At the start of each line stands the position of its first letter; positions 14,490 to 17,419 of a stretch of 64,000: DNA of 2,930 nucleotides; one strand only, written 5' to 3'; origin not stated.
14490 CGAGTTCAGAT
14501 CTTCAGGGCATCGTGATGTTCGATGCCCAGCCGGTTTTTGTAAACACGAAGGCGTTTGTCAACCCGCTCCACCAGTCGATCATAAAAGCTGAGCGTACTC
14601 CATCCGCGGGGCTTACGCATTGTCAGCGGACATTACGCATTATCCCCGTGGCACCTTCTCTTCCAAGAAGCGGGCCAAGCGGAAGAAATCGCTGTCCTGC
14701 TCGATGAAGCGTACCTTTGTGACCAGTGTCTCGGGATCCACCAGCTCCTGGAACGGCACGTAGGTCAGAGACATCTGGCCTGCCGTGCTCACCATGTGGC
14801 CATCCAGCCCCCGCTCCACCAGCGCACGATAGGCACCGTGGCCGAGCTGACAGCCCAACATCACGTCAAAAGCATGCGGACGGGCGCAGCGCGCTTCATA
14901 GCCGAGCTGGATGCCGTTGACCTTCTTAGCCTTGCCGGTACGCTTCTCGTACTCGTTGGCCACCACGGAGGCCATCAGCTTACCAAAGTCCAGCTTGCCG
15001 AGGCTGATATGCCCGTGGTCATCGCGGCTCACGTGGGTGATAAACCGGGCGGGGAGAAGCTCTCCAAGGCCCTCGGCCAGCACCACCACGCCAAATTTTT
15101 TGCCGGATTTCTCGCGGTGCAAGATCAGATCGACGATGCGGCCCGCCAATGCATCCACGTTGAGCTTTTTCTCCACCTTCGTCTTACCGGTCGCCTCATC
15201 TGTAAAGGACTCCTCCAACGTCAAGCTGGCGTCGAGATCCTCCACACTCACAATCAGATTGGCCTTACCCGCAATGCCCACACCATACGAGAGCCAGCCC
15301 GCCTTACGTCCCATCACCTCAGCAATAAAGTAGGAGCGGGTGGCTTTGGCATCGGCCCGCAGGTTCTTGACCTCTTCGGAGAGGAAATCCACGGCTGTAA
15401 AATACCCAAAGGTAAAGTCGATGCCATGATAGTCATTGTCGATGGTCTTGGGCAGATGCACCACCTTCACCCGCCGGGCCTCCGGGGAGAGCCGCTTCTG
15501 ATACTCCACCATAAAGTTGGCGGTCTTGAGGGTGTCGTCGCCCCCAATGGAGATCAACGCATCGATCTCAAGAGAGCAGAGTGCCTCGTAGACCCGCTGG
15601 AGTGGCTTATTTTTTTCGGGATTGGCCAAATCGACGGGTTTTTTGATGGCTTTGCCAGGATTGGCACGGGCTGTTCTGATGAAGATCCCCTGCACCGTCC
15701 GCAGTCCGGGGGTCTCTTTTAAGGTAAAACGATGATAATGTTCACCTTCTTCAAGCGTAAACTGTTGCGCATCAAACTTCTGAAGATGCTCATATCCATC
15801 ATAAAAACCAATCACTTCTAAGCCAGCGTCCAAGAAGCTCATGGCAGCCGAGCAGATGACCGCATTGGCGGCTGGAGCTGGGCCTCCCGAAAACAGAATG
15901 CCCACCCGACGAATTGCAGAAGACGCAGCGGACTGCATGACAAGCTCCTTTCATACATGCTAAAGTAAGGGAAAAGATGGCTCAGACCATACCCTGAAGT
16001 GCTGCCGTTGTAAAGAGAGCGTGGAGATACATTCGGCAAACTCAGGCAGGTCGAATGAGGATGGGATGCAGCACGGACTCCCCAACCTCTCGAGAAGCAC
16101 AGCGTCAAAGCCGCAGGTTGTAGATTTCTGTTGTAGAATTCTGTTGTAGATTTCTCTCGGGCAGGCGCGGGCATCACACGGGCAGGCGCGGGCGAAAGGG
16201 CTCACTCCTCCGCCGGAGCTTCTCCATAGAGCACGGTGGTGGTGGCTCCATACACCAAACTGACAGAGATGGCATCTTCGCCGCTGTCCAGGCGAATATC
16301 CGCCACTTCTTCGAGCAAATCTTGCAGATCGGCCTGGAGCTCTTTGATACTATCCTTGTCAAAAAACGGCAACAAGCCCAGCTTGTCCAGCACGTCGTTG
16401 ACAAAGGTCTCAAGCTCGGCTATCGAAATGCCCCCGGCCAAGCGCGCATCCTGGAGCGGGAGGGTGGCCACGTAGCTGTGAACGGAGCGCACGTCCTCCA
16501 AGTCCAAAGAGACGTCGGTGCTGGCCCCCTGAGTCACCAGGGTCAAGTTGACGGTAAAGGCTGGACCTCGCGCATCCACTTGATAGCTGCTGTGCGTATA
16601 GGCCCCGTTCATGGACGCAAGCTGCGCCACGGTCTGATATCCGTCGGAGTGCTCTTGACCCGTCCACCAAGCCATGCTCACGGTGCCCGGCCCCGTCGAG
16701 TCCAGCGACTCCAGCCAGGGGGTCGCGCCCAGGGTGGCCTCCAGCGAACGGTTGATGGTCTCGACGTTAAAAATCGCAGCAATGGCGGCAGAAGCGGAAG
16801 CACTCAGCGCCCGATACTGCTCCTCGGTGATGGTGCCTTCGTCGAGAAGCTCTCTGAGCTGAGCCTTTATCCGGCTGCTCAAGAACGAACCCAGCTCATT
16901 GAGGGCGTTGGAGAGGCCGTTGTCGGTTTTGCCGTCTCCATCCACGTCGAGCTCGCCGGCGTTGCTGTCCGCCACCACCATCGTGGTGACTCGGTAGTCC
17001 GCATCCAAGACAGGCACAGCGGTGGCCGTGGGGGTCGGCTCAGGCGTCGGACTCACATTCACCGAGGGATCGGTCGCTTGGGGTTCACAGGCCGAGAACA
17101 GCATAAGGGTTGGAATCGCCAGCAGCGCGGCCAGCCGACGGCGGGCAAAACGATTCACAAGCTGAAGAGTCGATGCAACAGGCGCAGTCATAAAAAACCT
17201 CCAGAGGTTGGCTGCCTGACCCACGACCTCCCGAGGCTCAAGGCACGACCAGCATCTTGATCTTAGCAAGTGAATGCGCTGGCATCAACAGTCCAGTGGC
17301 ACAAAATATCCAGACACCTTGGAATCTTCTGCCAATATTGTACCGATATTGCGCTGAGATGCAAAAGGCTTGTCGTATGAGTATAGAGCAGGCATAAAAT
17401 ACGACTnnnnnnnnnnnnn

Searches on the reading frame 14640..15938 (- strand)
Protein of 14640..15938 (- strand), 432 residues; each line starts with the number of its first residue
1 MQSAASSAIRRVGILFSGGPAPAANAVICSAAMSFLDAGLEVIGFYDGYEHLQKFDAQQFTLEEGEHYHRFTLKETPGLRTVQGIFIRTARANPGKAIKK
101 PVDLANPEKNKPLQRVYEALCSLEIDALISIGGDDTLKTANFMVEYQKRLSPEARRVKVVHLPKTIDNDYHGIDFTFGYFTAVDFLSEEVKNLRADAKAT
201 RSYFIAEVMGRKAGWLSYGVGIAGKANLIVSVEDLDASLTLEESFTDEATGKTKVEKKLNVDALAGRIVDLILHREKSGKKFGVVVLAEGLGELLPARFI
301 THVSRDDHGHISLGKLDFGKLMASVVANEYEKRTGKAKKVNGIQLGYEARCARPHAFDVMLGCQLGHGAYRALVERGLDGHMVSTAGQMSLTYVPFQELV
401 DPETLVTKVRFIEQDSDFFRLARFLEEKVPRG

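Call 31: search_protein_families(library=pfam, proteins=[window:14640-15938:-], max_evalue=0.00001)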
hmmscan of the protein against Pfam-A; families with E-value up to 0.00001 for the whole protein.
window:14640-15938:- (432 aa): 1 family
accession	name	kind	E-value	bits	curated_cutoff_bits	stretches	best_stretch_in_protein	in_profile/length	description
PF00365.25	PFK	-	3.3e-54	184.5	30.9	1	11-372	1-276/277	Phosphofructokinase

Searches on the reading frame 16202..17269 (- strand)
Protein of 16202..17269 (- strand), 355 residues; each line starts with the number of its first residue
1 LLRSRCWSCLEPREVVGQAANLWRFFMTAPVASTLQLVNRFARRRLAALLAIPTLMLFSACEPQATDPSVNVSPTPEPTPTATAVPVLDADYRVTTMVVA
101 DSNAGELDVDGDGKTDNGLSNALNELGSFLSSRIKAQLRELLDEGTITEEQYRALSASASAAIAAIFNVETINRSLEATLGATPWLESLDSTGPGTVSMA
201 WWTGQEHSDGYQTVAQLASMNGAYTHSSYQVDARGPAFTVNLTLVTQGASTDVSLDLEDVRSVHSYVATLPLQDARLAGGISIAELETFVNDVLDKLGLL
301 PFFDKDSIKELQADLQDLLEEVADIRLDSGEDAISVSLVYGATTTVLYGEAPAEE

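Call 31: search_protein_families(library=pfam, proteins=[window:16202-17269:-], max_evalue=0.00001)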
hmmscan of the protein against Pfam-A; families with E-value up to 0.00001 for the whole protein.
window:16202-17269:- (355 aa): 0 families

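Call 58: search_protein_families(library=pfam, proteins=[window:16202-17269:-], max_evalue=0.001)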
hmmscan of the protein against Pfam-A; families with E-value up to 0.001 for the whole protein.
window:16202-17269:- (355 aa): 1 family
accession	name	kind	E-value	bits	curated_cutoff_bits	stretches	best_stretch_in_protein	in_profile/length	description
PF09851.14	SHOCT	-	0.00075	19.6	27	0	137-154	5-22/28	Short C-terminal domain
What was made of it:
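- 16202..17269 (-): Conserved lipoprotein-like protein of unknown function, divergent from the Ser/Thr kinase. Its probable start is the ATG at 17191, and it has the lipobox FSAC. It has no Pfam family (calls 31, 58).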

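Call 65: search_protein_families(library=padloc, proteins=[window:16202-17269:-], max_evalue=0.01)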
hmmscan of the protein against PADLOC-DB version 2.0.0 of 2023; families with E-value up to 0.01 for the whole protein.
window:16202-17269:- (355 aa): 0 families
